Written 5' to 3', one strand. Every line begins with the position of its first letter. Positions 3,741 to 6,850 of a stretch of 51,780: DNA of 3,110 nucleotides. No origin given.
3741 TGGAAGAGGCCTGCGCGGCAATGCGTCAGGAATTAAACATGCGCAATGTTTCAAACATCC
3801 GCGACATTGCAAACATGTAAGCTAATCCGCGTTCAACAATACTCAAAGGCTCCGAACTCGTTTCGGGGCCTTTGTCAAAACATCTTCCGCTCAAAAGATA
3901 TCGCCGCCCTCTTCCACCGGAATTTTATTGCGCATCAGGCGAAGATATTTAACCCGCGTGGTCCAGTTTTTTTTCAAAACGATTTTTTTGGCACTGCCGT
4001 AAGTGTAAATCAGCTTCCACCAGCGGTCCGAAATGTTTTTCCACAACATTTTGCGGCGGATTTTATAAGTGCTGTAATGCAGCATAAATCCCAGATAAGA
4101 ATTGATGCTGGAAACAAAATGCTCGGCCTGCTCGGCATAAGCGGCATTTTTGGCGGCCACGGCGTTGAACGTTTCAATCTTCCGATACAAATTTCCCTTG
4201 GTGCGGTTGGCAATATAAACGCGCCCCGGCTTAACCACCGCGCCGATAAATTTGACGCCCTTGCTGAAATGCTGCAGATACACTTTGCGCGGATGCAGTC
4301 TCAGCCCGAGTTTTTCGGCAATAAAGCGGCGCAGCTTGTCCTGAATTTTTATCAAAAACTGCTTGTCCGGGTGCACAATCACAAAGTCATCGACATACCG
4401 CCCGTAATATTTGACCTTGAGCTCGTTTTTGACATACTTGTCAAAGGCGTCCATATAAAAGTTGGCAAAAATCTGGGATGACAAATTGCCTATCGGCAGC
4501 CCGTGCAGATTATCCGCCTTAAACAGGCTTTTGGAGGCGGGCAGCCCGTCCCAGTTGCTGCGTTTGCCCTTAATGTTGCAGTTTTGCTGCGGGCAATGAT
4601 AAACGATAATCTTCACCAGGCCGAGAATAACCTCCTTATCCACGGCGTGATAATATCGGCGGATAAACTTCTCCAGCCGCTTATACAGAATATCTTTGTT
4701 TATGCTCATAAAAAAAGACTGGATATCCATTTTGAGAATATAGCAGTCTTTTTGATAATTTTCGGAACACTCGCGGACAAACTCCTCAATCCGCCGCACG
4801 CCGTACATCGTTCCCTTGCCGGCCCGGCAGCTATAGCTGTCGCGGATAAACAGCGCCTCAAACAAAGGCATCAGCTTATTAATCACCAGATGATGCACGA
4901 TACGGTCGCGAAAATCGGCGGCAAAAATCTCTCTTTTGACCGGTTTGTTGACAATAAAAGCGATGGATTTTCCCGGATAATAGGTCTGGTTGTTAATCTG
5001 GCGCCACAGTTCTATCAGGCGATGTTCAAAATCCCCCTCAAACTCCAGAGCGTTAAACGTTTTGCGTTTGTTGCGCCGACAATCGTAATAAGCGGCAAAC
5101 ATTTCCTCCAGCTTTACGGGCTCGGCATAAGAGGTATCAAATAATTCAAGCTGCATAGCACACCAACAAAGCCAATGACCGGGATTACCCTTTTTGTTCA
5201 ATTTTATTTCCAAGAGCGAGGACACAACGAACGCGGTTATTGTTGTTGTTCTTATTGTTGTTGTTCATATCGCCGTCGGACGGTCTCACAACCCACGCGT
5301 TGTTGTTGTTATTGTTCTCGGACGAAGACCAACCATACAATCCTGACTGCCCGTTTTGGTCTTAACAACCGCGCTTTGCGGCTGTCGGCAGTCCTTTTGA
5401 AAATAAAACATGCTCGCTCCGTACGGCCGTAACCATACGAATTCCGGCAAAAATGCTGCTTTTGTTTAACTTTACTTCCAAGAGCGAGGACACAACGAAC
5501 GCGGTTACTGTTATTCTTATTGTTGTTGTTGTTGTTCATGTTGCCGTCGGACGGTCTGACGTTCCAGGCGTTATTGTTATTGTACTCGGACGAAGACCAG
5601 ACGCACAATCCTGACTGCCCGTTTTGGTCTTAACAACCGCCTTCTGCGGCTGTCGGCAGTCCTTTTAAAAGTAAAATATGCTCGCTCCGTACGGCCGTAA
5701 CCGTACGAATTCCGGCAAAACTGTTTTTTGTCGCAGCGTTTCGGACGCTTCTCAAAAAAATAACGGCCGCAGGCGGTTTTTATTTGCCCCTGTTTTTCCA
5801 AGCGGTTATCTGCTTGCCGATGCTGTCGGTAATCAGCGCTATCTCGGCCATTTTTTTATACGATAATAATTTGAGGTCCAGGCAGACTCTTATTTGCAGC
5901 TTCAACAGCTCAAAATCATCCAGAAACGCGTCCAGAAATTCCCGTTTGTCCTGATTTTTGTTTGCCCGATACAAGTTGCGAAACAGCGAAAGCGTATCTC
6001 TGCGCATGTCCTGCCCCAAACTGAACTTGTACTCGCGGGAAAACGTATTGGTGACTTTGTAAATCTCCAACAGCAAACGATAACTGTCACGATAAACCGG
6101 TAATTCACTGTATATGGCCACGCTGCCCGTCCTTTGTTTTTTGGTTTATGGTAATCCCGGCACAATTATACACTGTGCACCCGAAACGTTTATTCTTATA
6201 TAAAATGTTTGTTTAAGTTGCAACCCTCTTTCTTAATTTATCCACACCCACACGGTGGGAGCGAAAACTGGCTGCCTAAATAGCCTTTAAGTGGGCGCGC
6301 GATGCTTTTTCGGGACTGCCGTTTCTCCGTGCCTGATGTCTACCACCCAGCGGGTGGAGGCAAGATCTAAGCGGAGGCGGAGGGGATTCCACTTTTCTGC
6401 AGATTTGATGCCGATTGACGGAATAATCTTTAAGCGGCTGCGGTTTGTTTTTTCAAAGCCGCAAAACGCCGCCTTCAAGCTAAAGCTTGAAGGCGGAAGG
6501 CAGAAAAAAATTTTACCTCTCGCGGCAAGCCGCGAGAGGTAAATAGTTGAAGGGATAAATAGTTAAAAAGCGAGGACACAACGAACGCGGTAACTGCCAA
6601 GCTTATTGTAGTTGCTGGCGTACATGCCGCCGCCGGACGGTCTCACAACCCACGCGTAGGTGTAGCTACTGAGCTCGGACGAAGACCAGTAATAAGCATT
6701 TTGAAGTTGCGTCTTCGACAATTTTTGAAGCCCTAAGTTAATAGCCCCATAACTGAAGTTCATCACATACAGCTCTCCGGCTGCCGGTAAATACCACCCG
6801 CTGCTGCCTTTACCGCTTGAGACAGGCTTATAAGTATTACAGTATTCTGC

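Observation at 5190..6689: Two tandem template repeats and a single mosaic VR that is longer than either template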

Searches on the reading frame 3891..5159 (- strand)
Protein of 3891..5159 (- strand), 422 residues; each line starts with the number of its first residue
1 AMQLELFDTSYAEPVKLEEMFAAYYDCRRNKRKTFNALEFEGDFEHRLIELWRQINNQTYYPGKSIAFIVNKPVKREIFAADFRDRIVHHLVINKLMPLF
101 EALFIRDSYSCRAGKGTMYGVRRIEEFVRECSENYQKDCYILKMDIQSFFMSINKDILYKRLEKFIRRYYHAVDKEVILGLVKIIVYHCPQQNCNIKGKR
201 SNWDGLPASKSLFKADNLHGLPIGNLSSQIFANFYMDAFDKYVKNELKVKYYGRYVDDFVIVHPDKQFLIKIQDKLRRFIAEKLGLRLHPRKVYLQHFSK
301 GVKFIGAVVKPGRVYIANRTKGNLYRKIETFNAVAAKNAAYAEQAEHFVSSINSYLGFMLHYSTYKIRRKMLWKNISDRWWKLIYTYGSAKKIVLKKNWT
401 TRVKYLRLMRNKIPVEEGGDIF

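Call 6: search_protein_families(library=pfam, proteins=[window:3891-5159:-], max_evalue=0.01)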
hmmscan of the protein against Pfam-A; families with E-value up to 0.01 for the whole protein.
window:3891-5159:- (422 aa): 1 family
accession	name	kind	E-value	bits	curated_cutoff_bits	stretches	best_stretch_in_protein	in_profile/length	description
PF00078.32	RVT_1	-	3.4e-19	69.8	29.6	1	77-307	11-203/205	Reverse transcriptase (RNA-dependent DNA polymerase)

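Call 10: find_encoding_contigs(protein=window:3891-5159:-, flank=6000, max_places=10)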
Protein window:3891-5159:- (422 aa): no gene with exactly this product is on record in the collection.

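Call 11: find_related_loci(query=window:3891-5159:-, collection=genome_contigs, flank=6000)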
Query window:3891-5159:- (422 aa) in genome_contigs; peptide patterns used: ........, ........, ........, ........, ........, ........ (x = any residue, [..] = any of these).
47 stretches matched a pattern; 32 encode a relative of the query (tblastn E <= 1e-3); 31 distinct loci.
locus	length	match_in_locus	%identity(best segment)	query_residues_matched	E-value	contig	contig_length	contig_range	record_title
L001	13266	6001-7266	98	1-422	0e+0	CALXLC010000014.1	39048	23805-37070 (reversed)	MAG: uncultured Alphaproteobacteria bacterium isolate E27__bin196 genome assembly, contig: E27__k127_474524, whole genom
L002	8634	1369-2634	80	1-422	0e+0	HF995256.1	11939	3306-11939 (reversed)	Proteobacteria bacterium CAG:495 genomic scaffold, scf11, whole genome shotgun sequence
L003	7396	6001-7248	72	2-417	0e+0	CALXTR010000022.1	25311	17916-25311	MAG: uncultured Alphaproteobacteria bacterium isolate BRZ_CI__bin121 genome assembly, contig: BRZ_CI__NODE_2985_length_2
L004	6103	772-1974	62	2-402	1e-173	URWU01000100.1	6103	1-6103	uncultured Alphaproteobacteria bacterium isolate UMGS1426 genome assembly, contig: NODE_1520_length_6103_cov_4.387731, w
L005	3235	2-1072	71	56-412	0e+0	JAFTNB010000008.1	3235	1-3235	MAG: Alphaproteobacteria bacterium isolate RGIG3968 Roe_deer_Cecum-4__c19009, whole genome shotgun sequence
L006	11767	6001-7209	63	2-403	7e-169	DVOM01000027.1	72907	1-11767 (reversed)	MAG TPA_asm: Candidatus Scatocola faecigallinarum isolate 2846 CHK22__C145930_L72907_ERR2241687, whole genome shotgun se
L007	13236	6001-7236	60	2-412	5e-167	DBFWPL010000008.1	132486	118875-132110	MAG TPA_asm: Alphaproteobacteria bacterium isolate MAG7984 contig8, whole genome shotgun sequence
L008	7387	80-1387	58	2-419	4e-166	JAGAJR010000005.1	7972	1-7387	MAG: Alphaproteobacteria bacterium isolate RGIG8504 Water_deer_Cecum-2__c148323, whole genome shotgun sequence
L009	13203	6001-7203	61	2-402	3e-165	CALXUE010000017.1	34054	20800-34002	MAG: uncultured Alphaproteobacteria bacterium isolate BRZ_MQ__bin8 genome assembly, contig: BRZ_MQ__NODE_1232_length_340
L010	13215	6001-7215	60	2-403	6e-165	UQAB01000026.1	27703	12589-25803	uncultured Azospirillum sp. isolate UMGS63 genome assembly, contig: NODE_1183_length_27703_cov_9.157931, whole genome sh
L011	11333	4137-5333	61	2-399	9e-165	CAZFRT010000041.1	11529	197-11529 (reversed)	MAG TPA_asm: uncultured Azospirillum sp. isolate SRP199465_co1_102 genome assembly, contig: NODE_16247_length_11529_cov_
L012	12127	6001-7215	59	1-404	8e-165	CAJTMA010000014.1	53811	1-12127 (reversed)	MAG TPA_asm: uncultured Alphaproteobacteria bacterium isolate MGBC104355 genome assembly, contig: MGBC104355.14, whole g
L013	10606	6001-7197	62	1-399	2e-164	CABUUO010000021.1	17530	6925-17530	MAG TPA_asm: uncultured proteobacterium isolate MGYG-HGUT-04400 genome assembly, contig: GUT_GENOME272660_21, whole geno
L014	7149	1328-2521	61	1-397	1e-163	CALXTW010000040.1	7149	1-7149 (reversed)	MAG: uncultured Alphaproteobacteria bacterium isolate BRZ_RR__bin74 genome assembly, contig: BRZ_RR__NODE_16635_length_7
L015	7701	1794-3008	59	1-404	1e-162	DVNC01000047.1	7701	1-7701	MAG TPA_asm: Candidatus Scatocola faecipullorum isolate ChiW3-316 ChiW3__C128492_L7701_SRR5506726, whole genome shotgun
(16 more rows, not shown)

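Call 33: find_related_loci(query=window:3891-5159:-, collection=metagenome_contigs, flank=6000)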
Query window:3891-5159:- (422 aa) in metagenome_contigs; peptide patterns used: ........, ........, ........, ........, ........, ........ (x = any residue, [..] = any of these).
108 stretches matched a pattern; 84 encode a relative of the query (tblastn E <= 1e-3); the best 80 are kept; 80 distinct loci.
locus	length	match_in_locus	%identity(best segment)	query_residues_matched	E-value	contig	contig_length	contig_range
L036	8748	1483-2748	80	1-422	0e+0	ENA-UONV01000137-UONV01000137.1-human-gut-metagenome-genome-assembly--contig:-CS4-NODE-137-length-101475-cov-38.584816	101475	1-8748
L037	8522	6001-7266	80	1-422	0e+0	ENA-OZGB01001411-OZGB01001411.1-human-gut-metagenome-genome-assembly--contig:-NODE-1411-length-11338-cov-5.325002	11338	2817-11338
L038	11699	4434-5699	80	1-422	0e+0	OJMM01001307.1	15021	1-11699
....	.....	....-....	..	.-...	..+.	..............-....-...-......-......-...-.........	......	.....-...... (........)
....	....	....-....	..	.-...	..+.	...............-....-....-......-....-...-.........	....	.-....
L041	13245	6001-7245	74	2-416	0e+0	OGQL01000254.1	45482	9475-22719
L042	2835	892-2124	71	2-412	0e+0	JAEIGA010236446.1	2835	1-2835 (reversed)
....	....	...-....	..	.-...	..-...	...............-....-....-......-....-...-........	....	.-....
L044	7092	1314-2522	64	2-403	6e-172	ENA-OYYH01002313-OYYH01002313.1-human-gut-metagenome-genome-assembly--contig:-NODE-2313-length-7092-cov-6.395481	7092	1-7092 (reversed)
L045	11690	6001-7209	63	2-403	2e-170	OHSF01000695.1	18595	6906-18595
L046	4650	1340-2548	63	2-403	6e-175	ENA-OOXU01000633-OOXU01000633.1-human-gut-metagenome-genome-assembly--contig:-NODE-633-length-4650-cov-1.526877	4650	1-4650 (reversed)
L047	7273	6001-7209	63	2-403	2e-170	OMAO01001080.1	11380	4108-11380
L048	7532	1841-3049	63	2-403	9e-171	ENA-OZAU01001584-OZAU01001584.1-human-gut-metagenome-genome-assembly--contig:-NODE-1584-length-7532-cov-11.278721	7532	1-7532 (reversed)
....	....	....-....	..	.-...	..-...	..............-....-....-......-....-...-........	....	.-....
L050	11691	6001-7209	63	2-403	7e-170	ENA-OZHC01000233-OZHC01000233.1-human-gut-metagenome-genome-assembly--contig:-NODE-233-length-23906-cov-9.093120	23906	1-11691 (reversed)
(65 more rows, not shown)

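Call 64: search_protein_families(library=ncbifam, proteins=[window:3891-5159:-], max_evalue=0.001)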
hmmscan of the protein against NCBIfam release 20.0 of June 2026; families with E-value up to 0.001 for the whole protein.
window:3891-5159:- (422 aa): 5 families
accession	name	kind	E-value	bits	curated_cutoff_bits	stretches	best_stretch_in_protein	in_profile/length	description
TIGR04416.1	group_II_RT_mat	equivalog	8.3e-28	97.5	300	2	37-167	25-151/353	group II intron reverse transcriptase/maturase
NF038233.2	retron_St85_RT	exception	1.1e-17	64.3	235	1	128-361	78-275/289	retron St85 family RNA-directed DNA polymerase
NF041747.1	Drt3a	equivalog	3.2e-16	59.6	200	1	137-300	109-242/412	antiviral reverse transcriptase Drt3a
NF041746.1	Drt2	equivalog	5.6e-13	48.8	390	1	136-300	124-303/416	antiviral reverse transcriptase Drt2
TIGR04499.1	abortive_AbiA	subfamily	2.2e-05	23.4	250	1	125-185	132-195/615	AbiA family abortive infection protein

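Call 65: search_solved_structures(query=window:3891-5159:-, max_evalue=0.001)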
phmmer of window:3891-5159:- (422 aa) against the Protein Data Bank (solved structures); distinct sequences matched with E-value up to 0.001: 10.
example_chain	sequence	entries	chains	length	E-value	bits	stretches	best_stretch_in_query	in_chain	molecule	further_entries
8ub7_A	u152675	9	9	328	3.9e-35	125.2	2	18-166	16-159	Reverse transcriptase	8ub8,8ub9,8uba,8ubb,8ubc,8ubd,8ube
6ar1_A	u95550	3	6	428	2.9e-10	43.3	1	75-322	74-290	GsI-IIC RT | Trt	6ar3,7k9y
6me0_C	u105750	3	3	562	9.3e-10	41.6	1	219-406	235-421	Maturase reverse transcriptase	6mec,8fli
5hhl_A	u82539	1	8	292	4.8e-08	36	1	216-306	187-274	Retron-type reverse transcriptase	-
5hhj_A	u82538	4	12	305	4.9e-08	36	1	216-306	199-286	Retron-type reverse transcriptase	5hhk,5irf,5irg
7uim_D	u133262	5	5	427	9e-08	35.1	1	216-306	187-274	Group II intron reverse transcriptase/maturase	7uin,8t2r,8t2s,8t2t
5g2x_C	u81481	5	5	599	3.2e-07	33.3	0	248-314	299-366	GROUP II INTRON-ENCODED PROTEIN LTRA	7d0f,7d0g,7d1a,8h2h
8bgj_A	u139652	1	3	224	2.3e-06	30.5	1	217-309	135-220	RNA-directed DNA polymerase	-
9z6y_A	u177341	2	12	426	2.8e-06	30.2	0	219-263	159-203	Drt3a reverse transcriptase protein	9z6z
9n69_E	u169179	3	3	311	1.1e-05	28.2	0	135-164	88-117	RNA-directed DNA polymerase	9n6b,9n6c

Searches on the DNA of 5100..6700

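Call 44: search_rna_families(source=window, start=5100, end=6700, threshold=evalue, max_evalue=1)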
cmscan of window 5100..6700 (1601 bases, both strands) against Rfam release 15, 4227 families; matches with E-value up to 1: 1.
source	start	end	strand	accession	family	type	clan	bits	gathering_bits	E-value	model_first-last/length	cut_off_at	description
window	5480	5544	-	RF01675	CrcZ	Gene; sRNA;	-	15.4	95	0.17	1-398/398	no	Pseudomonas sRNA CrcZ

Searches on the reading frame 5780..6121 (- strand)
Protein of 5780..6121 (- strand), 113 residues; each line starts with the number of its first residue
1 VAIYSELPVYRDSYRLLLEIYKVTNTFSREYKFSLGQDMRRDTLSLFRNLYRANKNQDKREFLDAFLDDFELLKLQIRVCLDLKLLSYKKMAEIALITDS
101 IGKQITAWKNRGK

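Call 6: search_protein_families(library=pfam, proteins=[window:5780-6121:-], max_evalue=0.01)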
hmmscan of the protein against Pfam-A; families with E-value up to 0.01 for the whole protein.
window:5780-6121:- (113 aa): 2 families
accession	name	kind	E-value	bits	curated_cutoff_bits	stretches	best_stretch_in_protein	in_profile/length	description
PF22296.2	bAvd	-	5.7e-18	65.8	40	1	15-111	9-106/107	bAvd-like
PF05635.17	23S_rRNA_IVP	-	2e-10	41.3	33.8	1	6-106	2-105/106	23S rRNA-intervening sequence protein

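Call 64: search_protein_families(library=ncbifam, proteins=[window:5780-6121:-], max_evalue=0.001)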
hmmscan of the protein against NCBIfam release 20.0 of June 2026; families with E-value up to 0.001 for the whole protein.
window:5780-6121:- (113 aa): 4 families
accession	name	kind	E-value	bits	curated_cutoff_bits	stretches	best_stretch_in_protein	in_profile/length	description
NF033474.1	DivGenRetAVD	equivalog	2.6e-16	59.8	80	1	7-109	1-103/104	diversity-generating retroelement protein Avd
TIGR02436.1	TIGR02436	subfamily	4.3e-07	30.1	24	1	9-110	1-106/109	four helix bundle protein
NF008911.0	PRK12275.1-2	subfamily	6.2e-06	26.7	137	1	3-104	3-107/118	hypothetical protein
NF008912.0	PRK12275.1-6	subfamily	0.00015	21.8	124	1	4-108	3-107/117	hypothetical protein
